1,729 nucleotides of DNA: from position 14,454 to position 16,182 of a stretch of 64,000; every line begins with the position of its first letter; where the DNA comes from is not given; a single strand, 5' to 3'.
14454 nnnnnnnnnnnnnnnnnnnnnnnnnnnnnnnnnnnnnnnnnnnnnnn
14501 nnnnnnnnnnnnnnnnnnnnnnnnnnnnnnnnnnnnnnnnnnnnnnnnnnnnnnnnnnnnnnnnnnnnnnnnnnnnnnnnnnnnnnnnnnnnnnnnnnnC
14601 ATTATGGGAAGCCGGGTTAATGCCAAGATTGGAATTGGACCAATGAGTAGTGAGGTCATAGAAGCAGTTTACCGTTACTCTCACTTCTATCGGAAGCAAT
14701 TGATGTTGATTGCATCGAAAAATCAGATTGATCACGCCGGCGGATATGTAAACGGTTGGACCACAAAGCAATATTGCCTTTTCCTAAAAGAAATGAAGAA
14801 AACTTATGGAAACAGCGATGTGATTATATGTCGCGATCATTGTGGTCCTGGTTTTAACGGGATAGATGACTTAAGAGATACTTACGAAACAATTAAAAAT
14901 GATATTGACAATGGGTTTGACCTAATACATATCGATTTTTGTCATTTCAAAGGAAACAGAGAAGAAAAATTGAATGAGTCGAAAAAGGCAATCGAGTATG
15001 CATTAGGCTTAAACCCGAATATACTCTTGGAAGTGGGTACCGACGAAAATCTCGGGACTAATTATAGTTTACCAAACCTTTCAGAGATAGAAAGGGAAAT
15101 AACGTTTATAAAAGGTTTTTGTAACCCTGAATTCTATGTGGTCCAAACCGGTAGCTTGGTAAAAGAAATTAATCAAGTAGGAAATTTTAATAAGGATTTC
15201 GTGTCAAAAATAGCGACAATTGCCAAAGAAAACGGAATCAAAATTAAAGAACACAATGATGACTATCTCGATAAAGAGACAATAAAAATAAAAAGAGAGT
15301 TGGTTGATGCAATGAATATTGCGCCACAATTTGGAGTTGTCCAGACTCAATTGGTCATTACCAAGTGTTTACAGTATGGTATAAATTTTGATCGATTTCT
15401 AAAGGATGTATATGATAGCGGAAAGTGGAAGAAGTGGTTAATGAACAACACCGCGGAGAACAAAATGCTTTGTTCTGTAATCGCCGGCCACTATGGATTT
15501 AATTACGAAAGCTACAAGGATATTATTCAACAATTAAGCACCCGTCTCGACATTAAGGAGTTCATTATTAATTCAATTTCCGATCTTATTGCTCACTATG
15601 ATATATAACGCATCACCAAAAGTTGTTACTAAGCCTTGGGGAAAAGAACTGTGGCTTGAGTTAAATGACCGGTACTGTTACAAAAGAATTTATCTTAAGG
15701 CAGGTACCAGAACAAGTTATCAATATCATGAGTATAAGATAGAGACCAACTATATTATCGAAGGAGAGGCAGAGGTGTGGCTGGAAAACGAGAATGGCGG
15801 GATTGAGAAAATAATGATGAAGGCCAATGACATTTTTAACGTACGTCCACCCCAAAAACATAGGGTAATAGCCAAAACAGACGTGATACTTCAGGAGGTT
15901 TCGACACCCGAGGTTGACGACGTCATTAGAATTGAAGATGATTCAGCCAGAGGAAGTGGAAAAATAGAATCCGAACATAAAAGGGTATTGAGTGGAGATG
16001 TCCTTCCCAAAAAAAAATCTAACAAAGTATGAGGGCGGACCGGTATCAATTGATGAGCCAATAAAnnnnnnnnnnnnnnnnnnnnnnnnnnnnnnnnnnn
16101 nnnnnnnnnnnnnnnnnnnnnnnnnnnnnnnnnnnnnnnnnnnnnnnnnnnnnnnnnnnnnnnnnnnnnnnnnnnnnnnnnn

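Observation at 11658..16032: Plus-strand five-gene operon that looks like an undescribed route to a nucleotide-activated sugar or polyol (HAD phosphatase, AroE-like reductase, fused NTase-kinase, GatZ-like, cupin).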

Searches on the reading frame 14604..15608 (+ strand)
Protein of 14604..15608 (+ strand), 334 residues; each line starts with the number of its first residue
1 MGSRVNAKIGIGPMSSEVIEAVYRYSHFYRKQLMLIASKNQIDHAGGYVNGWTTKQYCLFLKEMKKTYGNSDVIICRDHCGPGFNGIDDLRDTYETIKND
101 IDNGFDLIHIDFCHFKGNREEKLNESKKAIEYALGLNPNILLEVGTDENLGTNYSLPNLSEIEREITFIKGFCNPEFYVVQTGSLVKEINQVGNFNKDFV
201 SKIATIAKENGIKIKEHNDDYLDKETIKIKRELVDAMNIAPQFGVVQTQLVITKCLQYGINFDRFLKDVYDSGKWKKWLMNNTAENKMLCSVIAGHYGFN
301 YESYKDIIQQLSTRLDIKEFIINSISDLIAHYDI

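Call 3: search_protein_families(library=pfam, proteins=[window:14604-15608:+], max_evalue=0.01)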
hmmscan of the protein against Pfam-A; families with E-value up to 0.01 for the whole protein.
window:14604-15608:+ (334 aa): 1 family
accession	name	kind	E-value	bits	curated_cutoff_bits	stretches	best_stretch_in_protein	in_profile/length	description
PF08013.17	GatZ_KbaZ-like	-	3.3e-07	29.8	26.7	1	16-125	24-138/420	D-tagatose-1,6-bisphosphate aldolase subunit GatZ/KbaZ-like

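Call 4: search_protein_families(library=ncbifam, proteins=[window:14604-15608:+], max_evalue=0.01)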
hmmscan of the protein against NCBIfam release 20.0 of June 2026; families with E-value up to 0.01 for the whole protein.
window:14604-15608:+ (334 aa): 3 families
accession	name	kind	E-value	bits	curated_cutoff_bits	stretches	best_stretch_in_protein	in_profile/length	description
TIGR02810.1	agaZ_gatZ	equivalog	3.5e-06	26.2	568.8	1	16-112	23-124/420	D-tagatose-bisphosphate aldolase, class II, non-catalytic subunit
NF012002.0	PRK15458.1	equivalog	8e-06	25.2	707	1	18-112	29-128/428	tagatose-bisphosphate aldolase subunit KbaZ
NF011626.0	PRK15052.1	equivalog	0.00068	18.5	579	1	16-112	24-125/421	tagatose-bisphosphate aldolase subunit GatZ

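Call 13: search_solved_structures(query=window:14604-15608:+, max_evalue=1)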
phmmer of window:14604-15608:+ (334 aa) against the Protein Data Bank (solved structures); distinct sequences matched with E-value up to 1: 3.
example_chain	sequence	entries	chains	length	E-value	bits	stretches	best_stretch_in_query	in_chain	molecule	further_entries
2fiq_A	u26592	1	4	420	0.0068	19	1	17-112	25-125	putative tagatose 6-phosphate kinase 1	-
3q94_A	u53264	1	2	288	0.087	15.3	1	92-146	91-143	Fructose-bisphosphate aldolase, class II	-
7nc7_A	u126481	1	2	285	0.93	11.9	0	92-146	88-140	Fructose-bisphosphate aldolase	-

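Call 28: find_homologous_proteins(query=window:14604-15608:+)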
Query window:14604-15608:+ (334 aa): 1968 proteins with E <= 0.001 among 3325 candidates; the best 120 are listed.
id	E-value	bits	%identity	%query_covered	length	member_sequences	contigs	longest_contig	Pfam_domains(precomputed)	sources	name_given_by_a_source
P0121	1.2e-211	720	94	100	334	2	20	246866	PF08013.18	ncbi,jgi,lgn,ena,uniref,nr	ncbi:MAG: hypothetical protein UW64_C0003G0043 [Microgenomates group bacterium GW2011_GWC1_44_37]|un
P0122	6.7e-171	586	73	99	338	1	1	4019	PF08013.18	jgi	-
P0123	1.6e-161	555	70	99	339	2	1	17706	PF08013.18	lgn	-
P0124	8.2e-161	553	70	99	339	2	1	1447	PF08013.18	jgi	-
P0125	1.8e-159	548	68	99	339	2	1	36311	PF08013.18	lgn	-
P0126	1.1e-158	546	68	99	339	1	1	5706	PF08013.18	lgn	-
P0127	8.0e-157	540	68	99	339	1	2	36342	PF08013.18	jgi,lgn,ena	-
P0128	2.1e-156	538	68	99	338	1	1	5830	PF08013.18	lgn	-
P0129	1.8e-155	535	67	100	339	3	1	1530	PF08013.18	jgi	-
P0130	2.7e-155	535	67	99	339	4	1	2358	PF08013.18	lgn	-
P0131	1.4e-152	526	67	99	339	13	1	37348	PF08013.18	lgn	-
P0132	1.1e-151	523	68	99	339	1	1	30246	PF08013.18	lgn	-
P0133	1.3e-151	523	69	98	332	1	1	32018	PF08013.18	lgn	-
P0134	4.7e-151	521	65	99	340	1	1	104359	PF08013.18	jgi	-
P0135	2.4e-150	519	64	99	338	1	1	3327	PF08013.18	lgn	-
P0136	2.4e-150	519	67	99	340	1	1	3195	PF08013.18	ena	-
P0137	6.3e-150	517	66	99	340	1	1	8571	PF08013.18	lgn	-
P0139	5.6e-149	514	67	98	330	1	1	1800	PF08013.18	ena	-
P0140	8.1e-149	513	67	98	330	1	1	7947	PF08013.18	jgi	jgi:hypothetical protein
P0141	1.1e-148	513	66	99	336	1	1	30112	PF08013.18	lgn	-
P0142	8.0e-148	510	66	98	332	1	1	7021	PF08013.18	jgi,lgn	jgi:hypothetical protein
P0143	1.2e-147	510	67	98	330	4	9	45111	PF08013.18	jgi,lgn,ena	-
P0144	1.9e-147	509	66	98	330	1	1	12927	PF08013.18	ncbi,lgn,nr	ncbi:class II D-tagatose-bisphosphate aldolase, non-catalytic subunit [Candidatus Pacearchaeota arch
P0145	2.4e-147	509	65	99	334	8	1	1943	PF08013.18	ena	-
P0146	2.6e-147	509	66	98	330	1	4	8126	PF08013.18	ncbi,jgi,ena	-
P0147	6.7e-147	507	67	98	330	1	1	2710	PF08013.18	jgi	jgi:hypothetical protein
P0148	9.1e-147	507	67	99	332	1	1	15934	PF08013.18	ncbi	-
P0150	2.6e-146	505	64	99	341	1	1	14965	PF08013.18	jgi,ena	-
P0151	2.6e-146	505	65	99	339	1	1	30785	PF08013.18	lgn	-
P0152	2.9e-146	505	66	99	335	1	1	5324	PF08013.18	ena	-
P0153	3.4e-146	505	66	99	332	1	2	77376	PF08013.18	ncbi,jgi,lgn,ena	-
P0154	5.7e-146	504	64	99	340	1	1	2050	PF08013.18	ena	-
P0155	7.5e-146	504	67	98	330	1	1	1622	PF08013.18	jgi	-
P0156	9.7e-146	503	64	98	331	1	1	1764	PF08013.18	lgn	-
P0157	1.3e-145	503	65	98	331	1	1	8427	PF08013.18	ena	-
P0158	1.6e-145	503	66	98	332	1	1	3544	PF08013.18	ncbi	-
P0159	2.5e-145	502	66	98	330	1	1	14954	PF08013.18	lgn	-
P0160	2.9e-145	502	65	98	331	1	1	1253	PF08013.18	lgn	-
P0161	3.9e-145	501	66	98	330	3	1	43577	PF08013.18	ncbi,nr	ncbi:MAG: class II D-tagatose-bisphosphate aldolase, non-catalytic subunit [Nanoarchaeota archaeon]|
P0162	4.2e-145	501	63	100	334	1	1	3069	PF08013.18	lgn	-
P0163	7.8e-145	500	64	99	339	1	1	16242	PF08013.18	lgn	-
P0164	1.5e-144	499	65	98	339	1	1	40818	PF08013.18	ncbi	ncbi:class II D-tagatose-bisphosphate aldolase non-catalytic subunit [Patescibacteria group bacteriu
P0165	2.3e-144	499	65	99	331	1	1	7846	PF08013.18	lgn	-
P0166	2.7e-144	499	63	100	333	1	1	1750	PF08013.18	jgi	-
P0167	4.2e-144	498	64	98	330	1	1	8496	PF08013.18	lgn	-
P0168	4.6e-144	498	64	97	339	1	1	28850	PF08013.18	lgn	-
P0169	4.9e-144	498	63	98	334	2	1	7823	PF01116.27,PF08013.18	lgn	-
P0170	4.9e-144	498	66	97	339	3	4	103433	PF08013.18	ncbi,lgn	-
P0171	5.0e-144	498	65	99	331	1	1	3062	PF01116.27,PF08013.18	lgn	-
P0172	5.0e-144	498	65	98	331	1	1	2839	PF08013.18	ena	-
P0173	6.0e-144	497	65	99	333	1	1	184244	PF01116.27,PF08013.18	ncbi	-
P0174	6.8e-144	497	64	99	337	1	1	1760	PF08013.18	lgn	-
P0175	7.5e-144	497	64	98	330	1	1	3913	PF01116.27,PF08013.18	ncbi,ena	-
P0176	1.2e-143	496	65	98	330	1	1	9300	PF08013.18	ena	-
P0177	1.4e-143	496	65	98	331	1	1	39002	PF08013.18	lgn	-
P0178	1.5e-143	496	64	99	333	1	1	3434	PF01116.27,PF08013.18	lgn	-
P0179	2.0e-143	496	65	99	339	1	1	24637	PF01116.27,PF08013.18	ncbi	-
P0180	2.4e-143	495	66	97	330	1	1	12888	PF08013.18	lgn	-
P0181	2.4e-143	495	66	98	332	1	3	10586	PF08013.18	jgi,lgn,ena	-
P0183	4.6e-143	495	64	98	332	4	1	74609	PF08013.18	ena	-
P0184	4.8e-143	495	64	98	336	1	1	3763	PF08013.18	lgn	-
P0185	5.3e-143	494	64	98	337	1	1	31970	PF08013.18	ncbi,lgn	-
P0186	5.7e-143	494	65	97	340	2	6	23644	PF08013.18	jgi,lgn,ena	-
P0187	6.6e-143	494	64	98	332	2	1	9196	PF08013.18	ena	-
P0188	6.8e-143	494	64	99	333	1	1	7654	PF08013.18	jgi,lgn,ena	-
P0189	7.8e-143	494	65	97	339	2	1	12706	PF01116.27,PF08013.18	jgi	jgi:hypothetical protein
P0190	8.7e-143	494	64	98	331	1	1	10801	PF08013.18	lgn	-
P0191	9.4e-143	494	64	98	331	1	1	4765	PF08013.18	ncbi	-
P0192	9.4e-143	494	63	100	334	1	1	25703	PF08013.18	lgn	-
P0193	1.0e-142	493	65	98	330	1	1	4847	PF08013.18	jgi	jgi:tagatose-6-phosphate kinase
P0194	1.5e-142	493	62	100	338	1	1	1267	PF08013.18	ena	-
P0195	1.9e-142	493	64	98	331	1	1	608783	PF08013.18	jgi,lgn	jgi:hypothetical protein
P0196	2.0e-142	492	65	98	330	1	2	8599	PF08013.18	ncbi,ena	-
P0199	2.9e-142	492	63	93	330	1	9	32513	PF08013.18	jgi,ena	-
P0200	2.9e-142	492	64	99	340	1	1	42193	PF08013.18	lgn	-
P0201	3.3e-142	492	65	97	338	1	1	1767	PF08013.18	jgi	jgi:hypothetical protein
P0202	3.7e-142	492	63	98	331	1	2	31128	PF08013.18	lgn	-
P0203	4.5e-142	491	64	98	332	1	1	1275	PF01116.27,PF08013.18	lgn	-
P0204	4.8e-142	491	63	98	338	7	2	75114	PF08013.18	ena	-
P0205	5.2e-142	491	65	97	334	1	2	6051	PF08013.18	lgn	-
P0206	5.5e-142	491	65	98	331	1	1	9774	PF08013.18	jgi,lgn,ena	-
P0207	6.5e-142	491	63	98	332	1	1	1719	PF08013.18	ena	-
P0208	8.4e-142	490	62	99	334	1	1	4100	PF08013.18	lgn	-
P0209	9.2e-142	490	64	98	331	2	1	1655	PF08013.18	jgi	-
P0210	1.3e-141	490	63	99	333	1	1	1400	PF08013.18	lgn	-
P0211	1.3e-141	490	62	99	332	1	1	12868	PF08013.18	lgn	-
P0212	1.4e-141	490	63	98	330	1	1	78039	PF08013.18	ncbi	ncbi:MAG: class II D-tagatose-bisphosphate aldolase, non-catalytic subunit [Nanoarchaeota archaeon]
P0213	1.5e-141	490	62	99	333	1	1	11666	PF08013.18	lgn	-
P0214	1.6e-141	490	63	98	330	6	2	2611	PF08013.18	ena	-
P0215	1.8e-141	489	63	98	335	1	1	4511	PF08013.18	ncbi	-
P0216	2.3e-141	489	62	99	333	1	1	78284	PF08013.18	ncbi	-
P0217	2.4e-141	489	65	98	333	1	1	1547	PF08013.18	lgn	-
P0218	2.5e-141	489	62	98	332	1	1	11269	PF08013.18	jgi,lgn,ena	-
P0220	3.8e-141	488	64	99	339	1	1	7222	PF08013.18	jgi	jgi:hypothetical protein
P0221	3.8e-141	488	63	99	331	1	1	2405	PF08013.18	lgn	-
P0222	4.1e-141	488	64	99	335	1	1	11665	PF08013.18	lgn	-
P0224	5.6e-141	488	64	98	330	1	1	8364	PF08013.18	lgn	-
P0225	6.7e-141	487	64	99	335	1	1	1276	PF08013.18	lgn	-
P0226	6.8e-141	487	64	98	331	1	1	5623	PF08013.18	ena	-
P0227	8.1e-141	487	64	98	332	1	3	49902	PF08013.18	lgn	-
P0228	8.9e-141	487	64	98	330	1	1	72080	PF08013.18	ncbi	ncbi:MAG: class II D-tagatose-bisphosphate aldolase, non-catalytic subunit [Candidatus Diapherotrite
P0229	9.1e-141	487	63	99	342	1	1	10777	PF08013.18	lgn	-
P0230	9.1e-141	487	64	98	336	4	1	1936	PF08013.18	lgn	-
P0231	1.2e-140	487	64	93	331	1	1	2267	PF08013.18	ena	-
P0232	1.3e-140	487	65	97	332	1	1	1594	PF08013.18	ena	-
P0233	1.4e-140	486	63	99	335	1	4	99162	PF08013.18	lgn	-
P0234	1.5e-140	486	64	99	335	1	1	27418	PF08013.18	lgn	-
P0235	1.6e-140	486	64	99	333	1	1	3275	PF08013.18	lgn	-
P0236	1.9e-140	486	61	99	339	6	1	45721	PF01116.27,PF08013.18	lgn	-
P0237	2.0e-140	486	65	97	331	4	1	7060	PF08013.18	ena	-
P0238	2.1e-140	486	65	98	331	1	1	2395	PF08013.18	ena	-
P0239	2.4e-140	486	62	98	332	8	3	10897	PF08013.18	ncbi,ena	ncbi:MAG: class II D-tagatose-bisphosphate aldolase, non-catalytic subunit [Nanoarchaeota archaeon]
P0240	2.4e-140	486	64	98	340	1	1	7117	PF08013.18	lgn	-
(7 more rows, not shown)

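Call 44: predict_structure(alignment_id=A2)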
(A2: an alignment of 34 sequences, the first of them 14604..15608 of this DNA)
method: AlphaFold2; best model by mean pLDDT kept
length: 334 residues; sequences in the alignment: 34
mean_pLDDT: 87.4   pTM: 0.89
mean pLDDT of the five models: 87.4, 86.5, 86.4, 86.3, 85.3
residues with pLDDT >= 90: 196; 70-90: 107; 50-70: 13; < 50: 18
segments of 3 or more residues with pLDDT < 50: 149-153, 183-193
pLDDT, mean of each block of 10 residues (from residue 1): 79 95 98 93 83 94 98 91 81 93 95 81 92 96 72 58 88 91 49 65 89 87 87 91 93 98 96 83 83 91 97 97 98 92
secondary structure, 60 per line:
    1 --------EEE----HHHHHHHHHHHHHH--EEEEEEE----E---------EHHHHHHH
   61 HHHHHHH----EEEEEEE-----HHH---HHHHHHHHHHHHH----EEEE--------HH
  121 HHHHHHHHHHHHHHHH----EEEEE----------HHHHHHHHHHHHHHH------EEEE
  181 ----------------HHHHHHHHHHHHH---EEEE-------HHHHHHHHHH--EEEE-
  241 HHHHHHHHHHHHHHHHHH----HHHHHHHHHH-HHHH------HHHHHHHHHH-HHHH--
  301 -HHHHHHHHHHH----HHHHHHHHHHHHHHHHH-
elements in order: E9-11 H16-29 E32-38 H54-67 E72-78 H90-102 E107-110 H119-136 E141-145 H156-170 E177-180 H197-209 E213-216 H224-233 E236-239 H241-258 H263-272 H274-277 H284-293 H295-298 H302-312 H317-333

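Call 71: search_solved_structures(query=A2, max_evalue=10, show_alignments=4)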
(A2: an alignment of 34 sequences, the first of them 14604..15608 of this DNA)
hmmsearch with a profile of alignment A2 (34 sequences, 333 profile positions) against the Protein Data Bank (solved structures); distinct sequences matched with E-value up to 10: 9.
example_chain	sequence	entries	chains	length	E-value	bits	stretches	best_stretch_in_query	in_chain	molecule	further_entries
2fiq_A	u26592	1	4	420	7.4e-05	25.2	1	15-111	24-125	putative tagatose 6-phosphate kinase 1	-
3txv_A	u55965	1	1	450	0.0052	19.1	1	16-110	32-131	Probable tagatose 6-phosphate kinase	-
3q94_A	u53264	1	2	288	0.017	17.4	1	91-145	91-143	Fructose-bisphosphate aldolase, class II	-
4mgk_E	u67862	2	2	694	0.062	15.5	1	197-299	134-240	Rap guanine nucleotide exchange factor 4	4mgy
3cf6_E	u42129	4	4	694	0.062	15.5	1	197-299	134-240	Rap guanine nucleotide exchange factor (GEF) 4 | Rap guanine nucleotide exchange factor 4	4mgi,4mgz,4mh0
2byv_E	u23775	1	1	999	0.16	14.2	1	197-299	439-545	RAP GUANINE NUCLEOTIDE EXCHANGE FACTOR 4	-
4f7z_A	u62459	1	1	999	0.31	13.3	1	200-299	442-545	Rap guanine nucleotide exchange factor 4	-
4to8_A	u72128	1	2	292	0.5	12.6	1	91-145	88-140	Fructose-1,6-bisphosphate aldolase, class II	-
7nc7_A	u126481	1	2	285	0.67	12.2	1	91-145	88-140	Fructose-bisphosphate aldolase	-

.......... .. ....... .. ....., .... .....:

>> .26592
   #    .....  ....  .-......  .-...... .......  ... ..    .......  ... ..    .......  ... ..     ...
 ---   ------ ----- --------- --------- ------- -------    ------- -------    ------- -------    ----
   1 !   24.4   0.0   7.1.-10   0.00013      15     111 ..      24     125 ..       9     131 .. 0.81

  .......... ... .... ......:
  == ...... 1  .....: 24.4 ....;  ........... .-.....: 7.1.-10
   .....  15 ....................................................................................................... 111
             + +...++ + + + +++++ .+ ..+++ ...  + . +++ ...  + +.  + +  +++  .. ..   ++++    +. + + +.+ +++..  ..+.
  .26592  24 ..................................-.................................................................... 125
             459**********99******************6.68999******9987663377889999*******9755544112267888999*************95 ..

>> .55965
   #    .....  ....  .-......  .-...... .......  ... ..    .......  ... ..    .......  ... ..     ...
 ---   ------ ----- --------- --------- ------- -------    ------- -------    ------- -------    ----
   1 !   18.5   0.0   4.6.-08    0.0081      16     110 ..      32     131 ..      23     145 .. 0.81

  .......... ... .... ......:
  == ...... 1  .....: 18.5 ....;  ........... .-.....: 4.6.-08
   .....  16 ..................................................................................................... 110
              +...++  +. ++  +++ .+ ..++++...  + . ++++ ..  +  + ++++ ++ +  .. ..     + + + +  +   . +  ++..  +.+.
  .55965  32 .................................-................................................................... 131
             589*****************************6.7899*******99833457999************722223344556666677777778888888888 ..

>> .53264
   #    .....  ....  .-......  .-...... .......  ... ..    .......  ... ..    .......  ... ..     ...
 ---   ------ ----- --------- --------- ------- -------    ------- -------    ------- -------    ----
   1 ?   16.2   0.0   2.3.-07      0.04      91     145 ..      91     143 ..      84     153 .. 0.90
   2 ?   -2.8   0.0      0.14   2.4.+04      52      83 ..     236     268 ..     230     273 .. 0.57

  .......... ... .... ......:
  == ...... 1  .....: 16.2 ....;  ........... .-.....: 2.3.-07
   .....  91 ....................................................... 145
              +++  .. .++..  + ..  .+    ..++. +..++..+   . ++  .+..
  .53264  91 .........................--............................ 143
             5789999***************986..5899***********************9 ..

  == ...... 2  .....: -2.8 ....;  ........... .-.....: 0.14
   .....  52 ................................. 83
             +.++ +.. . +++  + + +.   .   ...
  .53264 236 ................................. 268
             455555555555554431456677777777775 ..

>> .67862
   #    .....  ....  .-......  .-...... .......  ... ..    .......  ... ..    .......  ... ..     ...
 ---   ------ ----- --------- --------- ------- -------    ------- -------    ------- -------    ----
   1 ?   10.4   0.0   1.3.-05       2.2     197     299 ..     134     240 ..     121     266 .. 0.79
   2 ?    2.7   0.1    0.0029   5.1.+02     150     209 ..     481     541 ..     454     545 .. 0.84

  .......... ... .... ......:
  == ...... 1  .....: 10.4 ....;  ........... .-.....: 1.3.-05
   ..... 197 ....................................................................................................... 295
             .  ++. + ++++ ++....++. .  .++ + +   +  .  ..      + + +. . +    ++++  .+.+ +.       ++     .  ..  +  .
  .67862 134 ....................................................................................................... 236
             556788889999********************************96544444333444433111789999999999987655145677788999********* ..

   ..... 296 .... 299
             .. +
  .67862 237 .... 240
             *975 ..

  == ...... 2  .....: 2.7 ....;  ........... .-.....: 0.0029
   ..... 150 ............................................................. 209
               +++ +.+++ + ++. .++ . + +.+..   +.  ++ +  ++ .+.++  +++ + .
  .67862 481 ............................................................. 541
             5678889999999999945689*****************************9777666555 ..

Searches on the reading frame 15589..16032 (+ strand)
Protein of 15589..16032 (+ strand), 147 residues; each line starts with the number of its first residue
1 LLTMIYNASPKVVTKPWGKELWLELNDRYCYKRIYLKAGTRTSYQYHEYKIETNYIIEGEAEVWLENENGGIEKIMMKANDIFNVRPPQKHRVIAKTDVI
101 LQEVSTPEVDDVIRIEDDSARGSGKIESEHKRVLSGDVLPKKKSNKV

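Call 3: search_protein_families(library=pfam, proteins=[window:15589-16032:+], max_evalue=0.01)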
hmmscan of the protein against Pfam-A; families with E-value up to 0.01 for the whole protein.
window:15589-16032:+ (147 aa): 3 families
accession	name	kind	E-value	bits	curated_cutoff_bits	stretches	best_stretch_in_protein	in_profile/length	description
PF01050.24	MannoseP_isomer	-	6.3e-09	36.5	23.6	1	12-117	11-116/116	Mannose-6-phosphate isomerase C-terminal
PF07883.17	Cupin_2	-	1.3e-07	31.7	27.2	1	36-99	5-62/70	Cupin domain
PF06339.18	Ectoine_synth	-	2.8e-05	24.8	27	1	29-109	35-111/127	Ectoine synthase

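Call 4: search_protein_families(library=ncbifam, proteins=[window:15589-16032:+], max_evalue=0.01)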
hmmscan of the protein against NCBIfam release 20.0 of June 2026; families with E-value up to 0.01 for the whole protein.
window:15589-16032:+ (147 aa): 4 families
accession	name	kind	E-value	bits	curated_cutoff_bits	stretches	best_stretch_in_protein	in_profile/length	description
TIGR01479.1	GMP_PMI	equivalog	4.7e-09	35.6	372.95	1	11-120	357-466/467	mannose-1-phosphate guanylyltransferase/mannose-6-phosphate isomerase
NF012004.0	PRK15460.1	equivalog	9e-07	27.9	859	1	12-119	368-475/478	mannose-1-phosphate guanyltransferase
NF009806.0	PRK13290.1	subfamily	3.3e-06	27.1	128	1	26-110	30-112/130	ectoine synthase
TIGR04366.1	cupin_WbuC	subfamily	0.0044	16.9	42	1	34-104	39-114/132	WbuC family cupin fold metalloprotein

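Call 50: search_solved_structures(query=window:15589-16032:+, max_evalue=1, show_alignments=2)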
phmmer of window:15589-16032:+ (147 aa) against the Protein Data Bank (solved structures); distinct sequences matched with E-value up to 1: 12.
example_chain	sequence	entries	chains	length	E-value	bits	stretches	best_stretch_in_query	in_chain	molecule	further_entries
7zvy_G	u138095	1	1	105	0.015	18.6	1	36-98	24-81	Cupin_2 domain-containing protein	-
7zvy_E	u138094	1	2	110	0.016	18.5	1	36-98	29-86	Cupin_2 domain-containing protein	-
7zvy_B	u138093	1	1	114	0.018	18.3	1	36-98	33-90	Cupin_2 domain-containing protein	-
7zvy_A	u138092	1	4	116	0.019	18.3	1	36-98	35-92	Cupin_2 domain-containing protein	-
7zvm_A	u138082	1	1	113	0.022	18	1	36-98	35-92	Mannose-6-phosphate isomerase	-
2pfw_A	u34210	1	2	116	0.073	16.4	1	24-113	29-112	Cupin 2, conserved barrel domain protein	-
5onm_A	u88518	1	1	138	0.13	15.6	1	8-77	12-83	L-ectoine synthase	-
2h0v_A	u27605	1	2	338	0.17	15.2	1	39-69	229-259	Quercetin 2,3-dioxygenase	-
1y3t_A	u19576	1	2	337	0.17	15.2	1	39-69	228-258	Hypothetical protein yxaG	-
8hfb_A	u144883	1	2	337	0.32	14.3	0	39-68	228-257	Quercetin 2,3-dioxygenase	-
5onn_A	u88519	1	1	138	0.57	13.5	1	12-73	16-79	L-ectoine synthase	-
5ono_A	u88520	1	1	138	0.57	13.5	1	12-66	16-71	L-ectoine synthase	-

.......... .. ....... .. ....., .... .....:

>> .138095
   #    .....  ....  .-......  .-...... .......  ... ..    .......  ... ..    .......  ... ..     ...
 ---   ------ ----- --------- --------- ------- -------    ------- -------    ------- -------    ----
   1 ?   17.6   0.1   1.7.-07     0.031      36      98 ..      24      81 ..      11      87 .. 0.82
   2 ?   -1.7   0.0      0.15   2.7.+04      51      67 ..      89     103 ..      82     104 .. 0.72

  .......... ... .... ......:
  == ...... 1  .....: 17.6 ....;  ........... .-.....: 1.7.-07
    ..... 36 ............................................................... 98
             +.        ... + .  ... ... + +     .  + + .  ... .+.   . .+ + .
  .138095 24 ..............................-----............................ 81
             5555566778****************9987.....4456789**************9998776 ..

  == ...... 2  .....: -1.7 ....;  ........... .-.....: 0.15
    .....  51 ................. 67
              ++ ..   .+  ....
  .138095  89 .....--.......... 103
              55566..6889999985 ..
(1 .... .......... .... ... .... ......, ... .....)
